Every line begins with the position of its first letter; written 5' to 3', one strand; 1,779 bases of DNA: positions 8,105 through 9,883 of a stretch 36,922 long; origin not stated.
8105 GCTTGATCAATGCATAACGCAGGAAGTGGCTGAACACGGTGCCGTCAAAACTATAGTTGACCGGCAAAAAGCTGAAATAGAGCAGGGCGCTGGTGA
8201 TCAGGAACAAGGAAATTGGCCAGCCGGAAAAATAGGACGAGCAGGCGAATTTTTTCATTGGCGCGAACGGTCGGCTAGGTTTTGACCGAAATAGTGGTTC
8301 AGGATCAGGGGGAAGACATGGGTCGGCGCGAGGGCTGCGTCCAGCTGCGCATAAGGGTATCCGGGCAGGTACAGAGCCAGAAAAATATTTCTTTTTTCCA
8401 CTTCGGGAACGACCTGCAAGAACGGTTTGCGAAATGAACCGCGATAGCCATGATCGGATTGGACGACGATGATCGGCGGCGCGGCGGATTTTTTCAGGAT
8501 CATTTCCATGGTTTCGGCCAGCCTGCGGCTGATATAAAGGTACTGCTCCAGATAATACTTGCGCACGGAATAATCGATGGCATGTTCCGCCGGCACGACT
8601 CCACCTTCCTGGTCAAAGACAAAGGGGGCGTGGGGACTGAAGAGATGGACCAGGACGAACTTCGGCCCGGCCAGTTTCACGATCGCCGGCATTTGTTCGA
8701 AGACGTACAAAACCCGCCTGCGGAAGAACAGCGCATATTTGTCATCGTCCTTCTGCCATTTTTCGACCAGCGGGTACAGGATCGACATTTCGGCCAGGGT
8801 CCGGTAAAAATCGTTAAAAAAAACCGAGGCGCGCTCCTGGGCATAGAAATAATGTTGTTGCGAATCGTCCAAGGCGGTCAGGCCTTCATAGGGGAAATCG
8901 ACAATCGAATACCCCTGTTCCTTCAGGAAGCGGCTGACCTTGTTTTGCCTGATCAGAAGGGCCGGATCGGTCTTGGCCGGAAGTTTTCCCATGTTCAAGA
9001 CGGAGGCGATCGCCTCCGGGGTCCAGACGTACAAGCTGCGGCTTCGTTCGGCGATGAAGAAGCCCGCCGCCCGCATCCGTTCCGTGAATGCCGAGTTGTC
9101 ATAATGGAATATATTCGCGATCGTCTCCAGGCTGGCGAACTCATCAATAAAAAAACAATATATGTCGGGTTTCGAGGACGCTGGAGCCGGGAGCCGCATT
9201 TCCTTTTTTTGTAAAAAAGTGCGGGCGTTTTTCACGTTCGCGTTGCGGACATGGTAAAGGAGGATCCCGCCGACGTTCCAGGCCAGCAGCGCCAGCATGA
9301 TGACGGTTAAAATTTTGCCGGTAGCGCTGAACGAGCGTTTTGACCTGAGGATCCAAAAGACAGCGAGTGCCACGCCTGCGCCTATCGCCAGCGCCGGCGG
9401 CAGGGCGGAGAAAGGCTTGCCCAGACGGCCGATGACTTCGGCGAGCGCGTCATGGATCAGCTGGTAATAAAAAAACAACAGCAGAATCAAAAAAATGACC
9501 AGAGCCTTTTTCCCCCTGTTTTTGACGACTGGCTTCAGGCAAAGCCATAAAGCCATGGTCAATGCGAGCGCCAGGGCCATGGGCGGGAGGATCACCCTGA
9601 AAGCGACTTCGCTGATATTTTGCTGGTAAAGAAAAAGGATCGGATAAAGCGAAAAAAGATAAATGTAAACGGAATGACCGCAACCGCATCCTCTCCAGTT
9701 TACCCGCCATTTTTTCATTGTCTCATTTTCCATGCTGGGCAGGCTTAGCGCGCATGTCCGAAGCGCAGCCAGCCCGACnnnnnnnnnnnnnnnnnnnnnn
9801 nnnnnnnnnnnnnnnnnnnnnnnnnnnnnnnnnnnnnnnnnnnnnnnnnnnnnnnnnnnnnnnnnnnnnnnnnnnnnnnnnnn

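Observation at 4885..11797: Four consecutive periplasm-facing polytopic enzymes, including a TMTC-like GT-C fused to TPR repeats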

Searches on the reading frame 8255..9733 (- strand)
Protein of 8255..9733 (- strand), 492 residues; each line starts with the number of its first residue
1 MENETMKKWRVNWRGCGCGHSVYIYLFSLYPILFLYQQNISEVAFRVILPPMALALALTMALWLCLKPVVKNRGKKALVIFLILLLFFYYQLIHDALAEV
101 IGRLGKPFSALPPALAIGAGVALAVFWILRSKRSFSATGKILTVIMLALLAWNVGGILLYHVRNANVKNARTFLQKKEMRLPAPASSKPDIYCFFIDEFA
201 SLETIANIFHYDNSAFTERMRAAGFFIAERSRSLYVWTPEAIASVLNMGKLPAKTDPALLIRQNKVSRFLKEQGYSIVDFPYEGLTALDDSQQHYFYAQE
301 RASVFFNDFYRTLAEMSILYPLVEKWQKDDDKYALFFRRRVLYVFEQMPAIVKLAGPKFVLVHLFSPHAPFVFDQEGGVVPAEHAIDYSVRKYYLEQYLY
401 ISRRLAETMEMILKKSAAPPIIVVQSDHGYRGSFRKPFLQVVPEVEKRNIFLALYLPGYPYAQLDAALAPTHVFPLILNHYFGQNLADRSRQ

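Call 3: search_protein_families(library=pfam, proteins=[window:8255-9733:-], max_evalue=0.01)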
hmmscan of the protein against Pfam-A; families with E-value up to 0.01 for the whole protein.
window:8255-9733:- (492 aa): 1 family
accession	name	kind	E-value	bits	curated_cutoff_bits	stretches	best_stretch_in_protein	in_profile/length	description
PF13567.11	DUF4131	-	0.0095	16.1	31.6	0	50-96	10-51/165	Domain of unknown function (DUF4131)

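Call 4: search_protein_families(library=ncbifam, proteins=[window:8255-9733:-], max_evalue=0.01)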
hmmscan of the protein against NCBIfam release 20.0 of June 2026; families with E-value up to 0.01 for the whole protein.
window:8255-9733:- (492 aa): 0 families

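Call 10: search_solved_structures(query=window:8255-9733:-, max_evalue=10, show_alignments=2)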
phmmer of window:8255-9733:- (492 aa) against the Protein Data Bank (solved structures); distinct sequences matched with E-value up to 10: 1.
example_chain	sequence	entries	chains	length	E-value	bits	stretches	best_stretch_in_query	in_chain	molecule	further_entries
6dke_A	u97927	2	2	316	0.19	13.6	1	247-337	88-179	Fatty Acid Kinase (Fak) B1 protein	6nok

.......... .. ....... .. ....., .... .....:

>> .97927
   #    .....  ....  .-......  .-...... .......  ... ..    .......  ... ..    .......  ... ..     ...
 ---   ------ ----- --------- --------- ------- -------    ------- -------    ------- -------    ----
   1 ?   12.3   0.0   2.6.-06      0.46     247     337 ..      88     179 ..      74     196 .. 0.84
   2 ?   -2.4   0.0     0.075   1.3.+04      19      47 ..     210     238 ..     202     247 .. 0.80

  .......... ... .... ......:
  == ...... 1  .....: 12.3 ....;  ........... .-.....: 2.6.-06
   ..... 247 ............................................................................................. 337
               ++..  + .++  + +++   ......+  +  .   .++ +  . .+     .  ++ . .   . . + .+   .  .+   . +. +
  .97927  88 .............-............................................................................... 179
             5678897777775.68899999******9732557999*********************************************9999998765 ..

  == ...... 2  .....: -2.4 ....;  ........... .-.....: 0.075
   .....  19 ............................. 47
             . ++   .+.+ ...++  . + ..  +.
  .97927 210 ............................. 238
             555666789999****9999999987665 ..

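Call 15: find_homologous_proteins(query=window:8255-9733:-, max_evalue=0.001)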
Query window:8255-9733:- (492 aa): 108 proteins with E <= 0.001 among 8000 candidates.
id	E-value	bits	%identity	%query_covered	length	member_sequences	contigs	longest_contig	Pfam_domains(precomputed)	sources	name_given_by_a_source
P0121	0.0e+0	1036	94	99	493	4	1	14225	-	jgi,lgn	-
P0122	2.9e-265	899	84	96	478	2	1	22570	-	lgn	-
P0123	1.3e-238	811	75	98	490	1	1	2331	-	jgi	jgi:hypothetical protein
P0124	1.7e-222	758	68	98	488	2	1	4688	-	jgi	jgi:hypothetical protein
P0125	1.1e-217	742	68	99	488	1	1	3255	-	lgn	-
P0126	1.3e-215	735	65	100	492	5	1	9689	-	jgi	jgi:hypothetical protein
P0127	1.6e-213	728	67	99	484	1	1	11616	-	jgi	jgi:hypothetical protein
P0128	2.2e-213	727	67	98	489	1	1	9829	-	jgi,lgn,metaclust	metaclust:\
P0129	2.5e-213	727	66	99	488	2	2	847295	-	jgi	jgi:hypothetical protein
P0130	5.1e-211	720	64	99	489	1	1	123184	-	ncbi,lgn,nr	ncbi:MAG: hypothetical protein JXI33_06015 [Candidatus Aminicenantes bacterium]|nr:hypothetical prot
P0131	6.7e-210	716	65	99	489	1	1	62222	-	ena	-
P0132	3.3e-209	714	65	98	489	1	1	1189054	-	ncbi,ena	-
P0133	1.4e-203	695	64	98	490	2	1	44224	-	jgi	jgi:hypothetical protein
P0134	1.2e-196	672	61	98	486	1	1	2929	-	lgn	-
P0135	5.5e-193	660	62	98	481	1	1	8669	-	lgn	-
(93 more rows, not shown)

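Call 18: search_solved_structures(query=A2, max_evalue=10, show_alignments=3)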
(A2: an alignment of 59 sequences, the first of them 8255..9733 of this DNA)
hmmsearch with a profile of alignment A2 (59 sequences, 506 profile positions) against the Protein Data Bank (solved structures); distinct sequences matched with E-value up to 10: 21.
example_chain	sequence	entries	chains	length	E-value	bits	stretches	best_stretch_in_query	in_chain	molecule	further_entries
6s21_A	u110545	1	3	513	0.0086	17.8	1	352-474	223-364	Endo-4-O-sulfatase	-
5g2t_A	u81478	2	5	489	0.011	17.4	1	389-450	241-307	2-O GLYCOSAMINOGLYCAN SULFATASE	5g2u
3b5q_A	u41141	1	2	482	0.012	17.3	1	389-450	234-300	Putative sulfatase yidJ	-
6hhm_A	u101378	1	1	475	0.016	16.9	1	270-448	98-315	Arylsulfatase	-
7oz8_AAA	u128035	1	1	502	0.051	15.3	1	392-449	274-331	Choline-sulfatase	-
2lly_A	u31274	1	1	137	0.17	13.5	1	33-130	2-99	Neuronal acetylcholine receptor subunit alpha-4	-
7qca_SO0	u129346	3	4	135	0.17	13.5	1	247-290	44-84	40S ribosomal protein S14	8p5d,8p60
4aq5_A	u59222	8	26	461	0.24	13.1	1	31-140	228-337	ACETYLCHOLINE RECEPTOR SUBUNIT ALPHA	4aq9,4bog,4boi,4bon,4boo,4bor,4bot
8wxk_A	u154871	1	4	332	0.71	11.5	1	275-369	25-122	UDP-glucose 4-epimerase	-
7zm7_6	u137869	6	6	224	1.1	10.9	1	56-154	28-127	NADH-ubiquinone oxidoreductase chain 6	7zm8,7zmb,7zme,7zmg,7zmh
9avu_A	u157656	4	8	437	1.2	10.8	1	11-133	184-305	Acetylcholine receptor subunit alpha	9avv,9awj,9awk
3ed4_A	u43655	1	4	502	1.6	10.3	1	399-442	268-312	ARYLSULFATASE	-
9kpt_D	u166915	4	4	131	1.7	10.3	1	55-127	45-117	Succinate dehydrogenase [ubiquinone] cytochrome b small subunit, mitochondrial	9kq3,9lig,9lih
3he8_A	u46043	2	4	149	1.7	10.3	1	269-292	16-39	Ribose-5-phosphate isomerase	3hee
9kps_D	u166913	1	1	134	1.8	10.2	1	55-127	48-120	Succinate dehydrogenase [ubiquinone] cytochrome b small subunit, mitochondrial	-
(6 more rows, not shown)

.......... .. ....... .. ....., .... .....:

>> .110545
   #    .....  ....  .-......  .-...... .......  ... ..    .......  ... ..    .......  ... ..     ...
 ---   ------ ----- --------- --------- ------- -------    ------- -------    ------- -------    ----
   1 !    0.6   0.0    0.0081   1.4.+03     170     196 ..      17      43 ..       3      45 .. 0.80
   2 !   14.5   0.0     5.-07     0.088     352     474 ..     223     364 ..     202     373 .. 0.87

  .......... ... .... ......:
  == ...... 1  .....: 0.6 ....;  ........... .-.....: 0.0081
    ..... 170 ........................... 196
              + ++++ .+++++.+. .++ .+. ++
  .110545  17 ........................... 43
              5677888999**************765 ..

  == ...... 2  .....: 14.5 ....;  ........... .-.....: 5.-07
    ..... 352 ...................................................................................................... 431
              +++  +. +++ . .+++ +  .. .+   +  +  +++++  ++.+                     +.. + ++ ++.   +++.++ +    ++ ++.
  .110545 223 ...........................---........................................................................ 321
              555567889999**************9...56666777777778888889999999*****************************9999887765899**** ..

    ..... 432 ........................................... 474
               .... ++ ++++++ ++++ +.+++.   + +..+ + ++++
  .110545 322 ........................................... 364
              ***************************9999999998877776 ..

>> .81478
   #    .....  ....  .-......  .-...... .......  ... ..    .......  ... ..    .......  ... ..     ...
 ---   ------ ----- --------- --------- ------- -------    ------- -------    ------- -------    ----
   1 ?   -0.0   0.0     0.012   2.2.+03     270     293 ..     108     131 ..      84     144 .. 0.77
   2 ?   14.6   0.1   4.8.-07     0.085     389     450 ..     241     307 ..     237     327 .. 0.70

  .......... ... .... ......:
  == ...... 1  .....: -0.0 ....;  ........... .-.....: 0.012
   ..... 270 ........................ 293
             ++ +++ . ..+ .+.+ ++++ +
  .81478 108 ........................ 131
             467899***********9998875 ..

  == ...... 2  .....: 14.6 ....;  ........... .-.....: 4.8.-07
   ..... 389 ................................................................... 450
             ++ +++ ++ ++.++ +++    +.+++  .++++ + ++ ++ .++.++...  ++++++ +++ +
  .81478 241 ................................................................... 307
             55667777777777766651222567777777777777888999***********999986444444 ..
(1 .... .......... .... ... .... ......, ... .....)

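Call 62: search_protein_families(library=pfam, alignment_id=A2, max_evalue=0.01)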
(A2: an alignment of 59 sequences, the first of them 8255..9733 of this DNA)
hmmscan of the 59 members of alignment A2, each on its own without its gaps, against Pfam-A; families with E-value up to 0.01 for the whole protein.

A. member 1, window:8255-9733:- (492 aa): 1 family
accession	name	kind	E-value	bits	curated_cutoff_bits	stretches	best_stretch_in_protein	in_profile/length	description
PF13567.11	DUF4131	-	0.0095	16.1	31.6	0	50-96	10-51/165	Domain of unknown function (DUF4131)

B. families by the number of members that match (of 59 scanned): 6 families
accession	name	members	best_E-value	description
PF00884.28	Sulfatase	31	2.2e-12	Sulfatase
PF01027.25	Bax1-I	2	5.5e-05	Inhibitor of apoptosis-promoting Bax1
PF19529.4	DUF6057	1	0.005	Family of unknown function (DUF6057)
PF20382.3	DUF6677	1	0.0059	Family of unknown function (DUF6677)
PF11219.13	DUF3014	1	0.0059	Protein of unknown function (DUF3014)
PF13567.11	DUF4131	1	0.0095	Domain of unknown function (DUF4131)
